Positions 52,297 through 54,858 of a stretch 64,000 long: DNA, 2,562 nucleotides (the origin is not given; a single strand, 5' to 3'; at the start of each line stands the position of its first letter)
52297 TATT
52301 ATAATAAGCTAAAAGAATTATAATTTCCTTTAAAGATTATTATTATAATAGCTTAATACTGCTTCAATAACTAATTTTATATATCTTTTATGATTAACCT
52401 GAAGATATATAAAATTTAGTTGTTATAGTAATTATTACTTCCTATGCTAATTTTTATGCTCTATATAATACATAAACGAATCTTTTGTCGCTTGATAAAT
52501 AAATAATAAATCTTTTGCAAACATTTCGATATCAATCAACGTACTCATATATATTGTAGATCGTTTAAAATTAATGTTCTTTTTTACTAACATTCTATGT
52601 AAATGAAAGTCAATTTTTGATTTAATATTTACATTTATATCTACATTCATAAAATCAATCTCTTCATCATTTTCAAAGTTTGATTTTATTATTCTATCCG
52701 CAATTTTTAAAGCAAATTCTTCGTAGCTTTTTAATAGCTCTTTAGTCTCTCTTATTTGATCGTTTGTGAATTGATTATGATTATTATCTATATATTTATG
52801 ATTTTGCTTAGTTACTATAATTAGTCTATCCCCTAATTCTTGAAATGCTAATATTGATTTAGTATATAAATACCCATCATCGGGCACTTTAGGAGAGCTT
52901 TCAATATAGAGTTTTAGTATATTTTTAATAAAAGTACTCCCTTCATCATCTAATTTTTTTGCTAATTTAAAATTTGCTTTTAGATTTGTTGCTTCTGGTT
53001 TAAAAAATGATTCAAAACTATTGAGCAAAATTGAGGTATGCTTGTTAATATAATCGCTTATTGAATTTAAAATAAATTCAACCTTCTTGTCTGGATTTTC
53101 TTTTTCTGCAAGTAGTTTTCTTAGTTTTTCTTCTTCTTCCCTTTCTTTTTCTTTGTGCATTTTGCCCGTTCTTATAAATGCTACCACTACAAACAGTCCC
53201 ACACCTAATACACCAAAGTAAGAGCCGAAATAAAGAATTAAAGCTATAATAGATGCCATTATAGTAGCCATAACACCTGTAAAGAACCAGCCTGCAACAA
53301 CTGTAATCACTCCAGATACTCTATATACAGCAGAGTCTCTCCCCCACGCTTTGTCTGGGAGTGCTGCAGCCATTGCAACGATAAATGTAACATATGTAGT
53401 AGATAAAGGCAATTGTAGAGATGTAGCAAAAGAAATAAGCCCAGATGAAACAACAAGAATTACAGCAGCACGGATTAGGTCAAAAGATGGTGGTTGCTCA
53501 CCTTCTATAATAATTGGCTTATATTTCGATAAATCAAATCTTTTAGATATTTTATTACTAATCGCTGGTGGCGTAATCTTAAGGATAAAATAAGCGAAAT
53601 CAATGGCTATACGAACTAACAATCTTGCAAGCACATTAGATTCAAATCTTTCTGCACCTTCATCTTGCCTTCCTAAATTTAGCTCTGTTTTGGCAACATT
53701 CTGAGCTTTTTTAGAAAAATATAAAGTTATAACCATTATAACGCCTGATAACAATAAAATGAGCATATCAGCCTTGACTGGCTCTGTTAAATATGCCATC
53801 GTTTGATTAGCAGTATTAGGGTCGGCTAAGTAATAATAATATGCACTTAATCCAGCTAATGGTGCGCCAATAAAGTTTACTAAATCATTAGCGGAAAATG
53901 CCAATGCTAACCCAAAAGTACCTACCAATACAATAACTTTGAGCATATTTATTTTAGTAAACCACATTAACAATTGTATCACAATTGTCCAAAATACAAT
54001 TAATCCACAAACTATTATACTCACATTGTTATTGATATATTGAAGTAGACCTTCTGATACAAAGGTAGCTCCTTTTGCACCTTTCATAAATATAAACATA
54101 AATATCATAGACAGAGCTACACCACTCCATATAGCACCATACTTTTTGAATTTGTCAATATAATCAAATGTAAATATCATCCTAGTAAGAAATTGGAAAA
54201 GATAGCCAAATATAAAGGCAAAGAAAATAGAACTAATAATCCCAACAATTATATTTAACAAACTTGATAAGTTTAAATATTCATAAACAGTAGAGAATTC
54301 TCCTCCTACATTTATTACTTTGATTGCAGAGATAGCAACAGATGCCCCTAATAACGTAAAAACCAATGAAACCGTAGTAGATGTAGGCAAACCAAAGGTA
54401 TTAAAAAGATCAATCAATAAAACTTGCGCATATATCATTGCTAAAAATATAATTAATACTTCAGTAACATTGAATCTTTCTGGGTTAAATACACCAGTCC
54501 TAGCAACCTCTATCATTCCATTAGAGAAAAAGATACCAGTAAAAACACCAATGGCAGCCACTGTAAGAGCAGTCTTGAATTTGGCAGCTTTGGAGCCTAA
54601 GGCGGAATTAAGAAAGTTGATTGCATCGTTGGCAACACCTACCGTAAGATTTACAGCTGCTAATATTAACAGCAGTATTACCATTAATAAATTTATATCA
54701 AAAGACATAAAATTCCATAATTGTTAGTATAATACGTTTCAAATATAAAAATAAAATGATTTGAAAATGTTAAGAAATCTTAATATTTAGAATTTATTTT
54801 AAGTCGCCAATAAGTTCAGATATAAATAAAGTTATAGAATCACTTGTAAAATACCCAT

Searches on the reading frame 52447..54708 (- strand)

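Call 8: search_protein_families(library=pfam, proteins=[window:52447-54708:-], max_evalue=0.00001)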
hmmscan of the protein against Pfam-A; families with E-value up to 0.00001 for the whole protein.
window:52447-54708:- (753 aa): 1 family
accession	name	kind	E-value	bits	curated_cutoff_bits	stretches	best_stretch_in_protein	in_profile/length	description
PF01384.25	PHO4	-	2.5e-25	89.6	33.7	1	26-328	3-258/350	Phosphate transporter family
